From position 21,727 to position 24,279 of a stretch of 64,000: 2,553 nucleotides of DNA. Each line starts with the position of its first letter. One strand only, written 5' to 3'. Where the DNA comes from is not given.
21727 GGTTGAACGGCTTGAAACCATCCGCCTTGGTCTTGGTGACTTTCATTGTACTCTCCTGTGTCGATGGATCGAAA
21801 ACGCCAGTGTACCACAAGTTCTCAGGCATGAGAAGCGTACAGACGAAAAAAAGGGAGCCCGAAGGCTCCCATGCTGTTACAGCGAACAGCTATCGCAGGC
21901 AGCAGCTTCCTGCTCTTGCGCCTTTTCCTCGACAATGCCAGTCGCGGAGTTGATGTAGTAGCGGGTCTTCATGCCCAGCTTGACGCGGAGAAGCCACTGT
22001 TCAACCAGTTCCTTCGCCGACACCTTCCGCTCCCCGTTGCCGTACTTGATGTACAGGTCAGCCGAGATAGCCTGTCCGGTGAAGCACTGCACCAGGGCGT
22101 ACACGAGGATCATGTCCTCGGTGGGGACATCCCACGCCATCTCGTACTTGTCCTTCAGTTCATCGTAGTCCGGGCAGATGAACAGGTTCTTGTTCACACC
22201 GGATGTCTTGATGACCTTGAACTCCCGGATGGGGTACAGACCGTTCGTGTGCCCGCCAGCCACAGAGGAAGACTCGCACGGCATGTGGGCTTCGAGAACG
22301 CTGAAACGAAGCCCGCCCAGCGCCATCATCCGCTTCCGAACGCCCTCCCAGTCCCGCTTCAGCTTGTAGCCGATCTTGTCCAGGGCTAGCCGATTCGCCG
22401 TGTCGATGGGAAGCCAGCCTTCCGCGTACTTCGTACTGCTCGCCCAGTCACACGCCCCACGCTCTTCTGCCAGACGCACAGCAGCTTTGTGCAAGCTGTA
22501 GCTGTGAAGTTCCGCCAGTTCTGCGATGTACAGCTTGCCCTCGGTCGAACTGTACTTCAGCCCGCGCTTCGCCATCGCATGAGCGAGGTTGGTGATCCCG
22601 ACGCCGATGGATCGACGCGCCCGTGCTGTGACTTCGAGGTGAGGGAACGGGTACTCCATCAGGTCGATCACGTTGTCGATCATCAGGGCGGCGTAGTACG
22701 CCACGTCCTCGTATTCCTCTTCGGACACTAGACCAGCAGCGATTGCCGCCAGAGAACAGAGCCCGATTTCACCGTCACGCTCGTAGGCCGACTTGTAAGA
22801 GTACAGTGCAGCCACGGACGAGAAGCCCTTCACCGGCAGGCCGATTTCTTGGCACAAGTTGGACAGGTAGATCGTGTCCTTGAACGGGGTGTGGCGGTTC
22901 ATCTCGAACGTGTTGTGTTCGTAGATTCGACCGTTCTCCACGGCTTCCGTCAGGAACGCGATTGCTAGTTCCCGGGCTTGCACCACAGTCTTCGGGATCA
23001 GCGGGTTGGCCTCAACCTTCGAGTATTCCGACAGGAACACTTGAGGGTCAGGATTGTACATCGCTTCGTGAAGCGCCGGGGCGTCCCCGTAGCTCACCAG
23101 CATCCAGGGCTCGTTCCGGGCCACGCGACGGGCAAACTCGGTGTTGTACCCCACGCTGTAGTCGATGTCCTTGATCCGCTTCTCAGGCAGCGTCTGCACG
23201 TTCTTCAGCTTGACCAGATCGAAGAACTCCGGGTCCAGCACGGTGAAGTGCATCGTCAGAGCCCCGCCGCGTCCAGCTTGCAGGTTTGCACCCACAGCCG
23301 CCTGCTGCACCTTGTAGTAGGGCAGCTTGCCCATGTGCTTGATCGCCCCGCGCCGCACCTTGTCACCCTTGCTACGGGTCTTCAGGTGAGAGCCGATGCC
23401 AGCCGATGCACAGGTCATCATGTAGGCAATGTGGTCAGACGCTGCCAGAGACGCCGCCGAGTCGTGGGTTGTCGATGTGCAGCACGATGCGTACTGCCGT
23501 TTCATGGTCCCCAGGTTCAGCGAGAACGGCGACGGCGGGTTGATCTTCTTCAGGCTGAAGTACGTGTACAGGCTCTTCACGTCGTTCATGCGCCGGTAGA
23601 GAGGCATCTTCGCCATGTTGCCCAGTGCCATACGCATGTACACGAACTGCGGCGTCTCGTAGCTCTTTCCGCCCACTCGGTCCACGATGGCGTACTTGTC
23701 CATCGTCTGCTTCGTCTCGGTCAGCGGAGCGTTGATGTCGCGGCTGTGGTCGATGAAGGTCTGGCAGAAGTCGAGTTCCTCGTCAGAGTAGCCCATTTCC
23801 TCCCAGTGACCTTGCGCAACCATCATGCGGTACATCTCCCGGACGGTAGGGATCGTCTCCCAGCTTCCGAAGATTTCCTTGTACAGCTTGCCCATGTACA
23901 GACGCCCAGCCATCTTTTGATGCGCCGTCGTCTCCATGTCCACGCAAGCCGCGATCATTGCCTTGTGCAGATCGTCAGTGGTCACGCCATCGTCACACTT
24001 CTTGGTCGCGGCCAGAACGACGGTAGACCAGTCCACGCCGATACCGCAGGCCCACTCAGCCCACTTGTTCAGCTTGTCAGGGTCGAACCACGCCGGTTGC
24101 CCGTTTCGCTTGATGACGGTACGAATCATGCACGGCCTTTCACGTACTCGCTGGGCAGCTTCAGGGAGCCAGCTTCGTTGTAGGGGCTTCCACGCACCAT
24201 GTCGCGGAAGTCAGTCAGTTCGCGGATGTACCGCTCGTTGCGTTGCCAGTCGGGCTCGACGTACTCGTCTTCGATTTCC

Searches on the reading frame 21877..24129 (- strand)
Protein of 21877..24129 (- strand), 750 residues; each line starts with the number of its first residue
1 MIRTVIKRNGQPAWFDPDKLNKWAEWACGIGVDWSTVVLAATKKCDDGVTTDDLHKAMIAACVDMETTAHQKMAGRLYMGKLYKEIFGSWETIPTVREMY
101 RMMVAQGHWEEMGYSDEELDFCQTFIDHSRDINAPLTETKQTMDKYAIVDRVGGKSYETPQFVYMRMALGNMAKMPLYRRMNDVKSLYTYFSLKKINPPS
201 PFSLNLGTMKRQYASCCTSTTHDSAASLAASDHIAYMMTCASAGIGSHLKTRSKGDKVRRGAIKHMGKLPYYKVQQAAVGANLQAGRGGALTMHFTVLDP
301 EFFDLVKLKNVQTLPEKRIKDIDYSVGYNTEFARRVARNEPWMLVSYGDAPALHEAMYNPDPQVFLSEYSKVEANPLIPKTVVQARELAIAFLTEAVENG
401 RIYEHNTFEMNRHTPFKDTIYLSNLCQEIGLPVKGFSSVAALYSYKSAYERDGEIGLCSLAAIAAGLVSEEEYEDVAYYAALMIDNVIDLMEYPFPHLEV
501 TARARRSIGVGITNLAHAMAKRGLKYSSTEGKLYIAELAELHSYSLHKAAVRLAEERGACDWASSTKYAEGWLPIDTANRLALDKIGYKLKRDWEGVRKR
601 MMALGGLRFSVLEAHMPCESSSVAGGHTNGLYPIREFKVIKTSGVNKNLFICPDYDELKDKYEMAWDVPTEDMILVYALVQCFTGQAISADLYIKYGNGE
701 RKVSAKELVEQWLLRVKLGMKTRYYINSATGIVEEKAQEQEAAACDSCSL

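Call 53: search_protein_families(library=phrogs, proteins=[window:21877-24129:-], max_evalue=0.00001)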
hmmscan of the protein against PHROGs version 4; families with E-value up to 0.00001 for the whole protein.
window:21877-24129:- (750 aa): 4 families
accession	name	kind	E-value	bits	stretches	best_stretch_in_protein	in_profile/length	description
phrog_84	-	DNA, RNA and nucleotide metabolism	6.5e-245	816.6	1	1-749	61-795/975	ribonucleoside-diphosphate reductase large subunit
phrog_3987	-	DNA, RNA and nucleotide metabolism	3.9e-126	422.4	1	3-464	4-461/467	ribonucleotide reductase large subunit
phrog_3844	-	moron, auxiliary metabolic gene and host takeover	5.3e-114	382.6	1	301-749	6-450/451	NrdA-like aerobic NDP reductase large subunit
phrog_36555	-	DNA, RNA and nucleotide metabolism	8.9e-23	82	1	594-740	3-150/172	ribonucleotide reductase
